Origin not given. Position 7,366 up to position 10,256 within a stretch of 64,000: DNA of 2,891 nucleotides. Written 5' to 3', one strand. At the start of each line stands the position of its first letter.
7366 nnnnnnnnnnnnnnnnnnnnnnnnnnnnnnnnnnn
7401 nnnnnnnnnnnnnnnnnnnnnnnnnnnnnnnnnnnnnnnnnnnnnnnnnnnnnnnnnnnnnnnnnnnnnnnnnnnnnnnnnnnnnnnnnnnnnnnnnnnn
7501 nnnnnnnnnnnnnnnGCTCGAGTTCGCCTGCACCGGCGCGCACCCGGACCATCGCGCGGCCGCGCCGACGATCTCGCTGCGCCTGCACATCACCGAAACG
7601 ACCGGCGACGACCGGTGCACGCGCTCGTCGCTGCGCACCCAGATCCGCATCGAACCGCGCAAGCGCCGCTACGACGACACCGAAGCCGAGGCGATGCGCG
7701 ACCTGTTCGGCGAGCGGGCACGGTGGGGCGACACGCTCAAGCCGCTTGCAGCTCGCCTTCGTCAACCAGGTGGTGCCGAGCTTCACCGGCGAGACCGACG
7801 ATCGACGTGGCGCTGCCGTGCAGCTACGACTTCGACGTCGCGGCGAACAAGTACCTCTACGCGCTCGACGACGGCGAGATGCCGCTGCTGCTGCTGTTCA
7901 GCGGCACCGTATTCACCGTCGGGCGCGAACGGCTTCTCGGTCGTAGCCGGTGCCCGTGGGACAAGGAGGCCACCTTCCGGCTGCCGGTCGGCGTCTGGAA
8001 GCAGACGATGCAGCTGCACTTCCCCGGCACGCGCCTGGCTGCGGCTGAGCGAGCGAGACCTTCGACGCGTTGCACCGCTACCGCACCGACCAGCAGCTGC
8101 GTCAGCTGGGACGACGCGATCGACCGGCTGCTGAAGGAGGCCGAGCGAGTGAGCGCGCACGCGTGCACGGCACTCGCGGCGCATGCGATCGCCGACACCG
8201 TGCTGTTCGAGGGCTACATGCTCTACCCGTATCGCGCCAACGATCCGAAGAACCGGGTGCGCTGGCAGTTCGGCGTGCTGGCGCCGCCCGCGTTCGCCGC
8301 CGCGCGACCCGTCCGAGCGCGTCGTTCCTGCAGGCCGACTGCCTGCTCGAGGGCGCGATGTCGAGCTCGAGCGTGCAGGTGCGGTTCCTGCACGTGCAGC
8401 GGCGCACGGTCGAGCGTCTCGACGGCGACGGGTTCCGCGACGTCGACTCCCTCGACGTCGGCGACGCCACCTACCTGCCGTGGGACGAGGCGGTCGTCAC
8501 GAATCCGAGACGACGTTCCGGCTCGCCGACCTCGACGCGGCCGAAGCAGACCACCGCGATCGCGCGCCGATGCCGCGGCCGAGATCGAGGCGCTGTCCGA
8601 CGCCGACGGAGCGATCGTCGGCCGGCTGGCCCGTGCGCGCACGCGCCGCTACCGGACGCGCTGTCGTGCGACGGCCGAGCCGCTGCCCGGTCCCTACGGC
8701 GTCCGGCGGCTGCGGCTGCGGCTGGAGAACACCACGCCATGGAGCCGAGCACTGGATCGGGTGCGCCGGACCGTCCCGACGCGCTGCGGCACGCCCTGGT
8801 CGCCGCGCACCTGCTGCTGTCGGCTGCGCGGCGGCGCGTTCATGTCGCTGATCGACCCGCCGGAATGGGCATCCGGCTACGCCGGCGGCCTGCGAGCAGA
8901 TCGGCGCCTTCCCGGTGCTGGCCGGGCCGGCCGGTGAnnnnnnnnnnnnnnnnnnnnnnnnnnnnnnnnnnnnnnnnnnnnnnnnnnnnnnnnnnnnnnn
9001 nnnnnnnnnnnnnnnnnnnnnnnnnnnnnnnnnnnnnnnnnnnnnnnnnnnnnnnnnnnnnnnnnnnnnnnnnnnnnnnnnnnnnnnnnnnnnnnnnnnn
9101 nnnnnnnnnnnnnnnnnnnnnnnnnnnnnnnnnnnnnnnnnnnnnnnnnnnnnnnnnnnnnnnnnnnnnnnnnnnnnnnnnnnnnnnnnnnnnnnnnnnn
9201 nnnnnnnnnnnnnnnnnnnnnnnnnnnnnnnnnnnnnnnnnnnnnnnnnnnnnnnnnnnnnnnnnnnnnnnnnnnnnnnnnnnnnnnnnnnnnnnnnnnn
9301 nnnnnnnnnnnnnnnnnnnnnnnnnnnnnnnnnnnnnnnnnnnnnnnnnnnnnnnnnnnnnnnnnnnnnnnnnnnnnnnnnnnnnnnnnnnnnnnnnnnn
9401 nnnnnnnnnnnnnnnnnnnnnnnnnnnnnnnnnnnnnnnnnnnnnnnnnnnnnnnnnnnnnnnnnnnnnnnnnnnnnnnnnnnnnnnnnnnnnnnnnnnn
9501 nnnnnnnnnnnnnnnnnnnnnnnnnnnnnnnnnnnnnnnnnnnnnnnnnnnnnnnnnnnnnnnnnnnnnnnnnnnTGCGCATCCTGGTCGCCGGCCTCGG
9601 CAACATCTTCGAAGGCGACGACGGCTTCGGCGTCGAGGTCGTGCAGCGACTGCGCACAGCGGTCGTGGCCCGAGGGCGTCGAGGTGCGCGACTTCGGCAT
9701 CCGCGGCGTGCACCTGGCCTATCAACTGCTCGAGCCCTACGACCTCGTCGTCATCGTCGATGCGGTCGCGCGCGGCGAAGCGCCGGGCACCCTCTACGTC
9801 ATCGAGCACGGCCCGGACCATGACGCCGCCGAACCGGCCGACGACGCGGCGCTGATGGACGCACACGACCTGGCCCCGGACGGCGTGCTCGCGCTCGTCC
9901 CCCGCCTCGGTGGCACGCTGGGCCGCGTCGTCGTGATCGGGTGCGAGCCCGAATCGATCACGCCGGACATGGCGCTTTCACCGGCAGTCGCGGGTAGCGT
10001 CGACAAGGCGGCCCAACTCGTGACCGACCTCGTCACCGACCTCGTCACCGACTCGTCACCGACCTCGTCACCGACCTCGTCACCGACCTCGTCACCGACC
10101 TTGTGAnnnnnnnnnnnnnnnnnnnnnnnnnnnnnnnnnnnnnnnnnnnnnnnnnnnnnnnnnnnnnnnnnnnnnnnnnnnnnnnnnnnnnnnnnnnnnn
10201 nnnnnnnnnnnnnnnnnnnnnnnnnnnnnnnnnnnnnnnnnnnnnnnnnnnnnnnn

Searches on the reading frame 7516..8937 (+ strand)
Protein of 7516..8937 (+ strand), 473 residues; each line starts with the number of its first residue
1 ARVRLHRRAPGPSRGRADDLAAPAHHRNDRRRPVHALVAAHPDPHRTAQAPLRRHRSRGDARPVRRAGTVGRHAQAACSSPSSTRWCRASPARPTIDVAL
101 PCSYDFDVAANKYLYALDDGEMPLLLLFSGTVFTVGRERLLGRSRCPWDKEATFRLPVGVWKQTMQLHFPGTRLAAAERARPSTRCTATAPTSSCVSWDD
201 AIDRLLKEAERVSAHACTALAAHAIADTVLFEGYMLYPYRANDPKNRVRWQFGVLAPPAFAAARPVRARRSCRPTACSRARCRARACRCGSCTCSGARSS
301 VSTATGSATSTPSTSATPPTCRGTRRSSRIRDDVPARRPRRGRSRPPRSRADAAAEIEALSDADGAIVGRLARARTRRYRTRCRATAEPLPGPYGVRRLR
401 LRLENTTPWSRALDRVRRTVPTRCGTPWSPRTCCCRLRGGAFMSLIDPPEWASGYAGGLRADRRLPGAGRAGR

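Call 49: search_protein_families(library=pfam, proteins=[window:7516-8937:+], max_evalue=0.001)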
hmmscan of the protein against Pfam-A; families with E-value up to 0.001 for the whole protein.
window:7516-8937:+ (473 aa): 1 family
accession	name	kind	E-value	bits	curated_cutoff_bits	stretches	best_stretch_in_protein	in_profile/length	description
PF19562.4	DUF6084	-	2.4e-31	109.4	25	1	94-211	95-210/213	Family of unknown function (DUF6084)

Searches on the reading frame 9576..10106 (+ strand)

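Call 49: search_protein_families(library=pfam, proteins=[window:9576-10106:+], max_evalue=0.001)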
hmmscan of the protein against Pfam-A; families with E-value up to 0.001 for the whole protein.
window:9576-10106:+ (176 aa): 1 family
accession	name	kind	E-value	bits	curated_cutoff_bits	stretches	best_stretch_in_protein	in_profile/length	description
PF01750.23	HycI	-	2.8e-15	56.8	23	1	28-150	10-128/130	Hydrogenase maturation protease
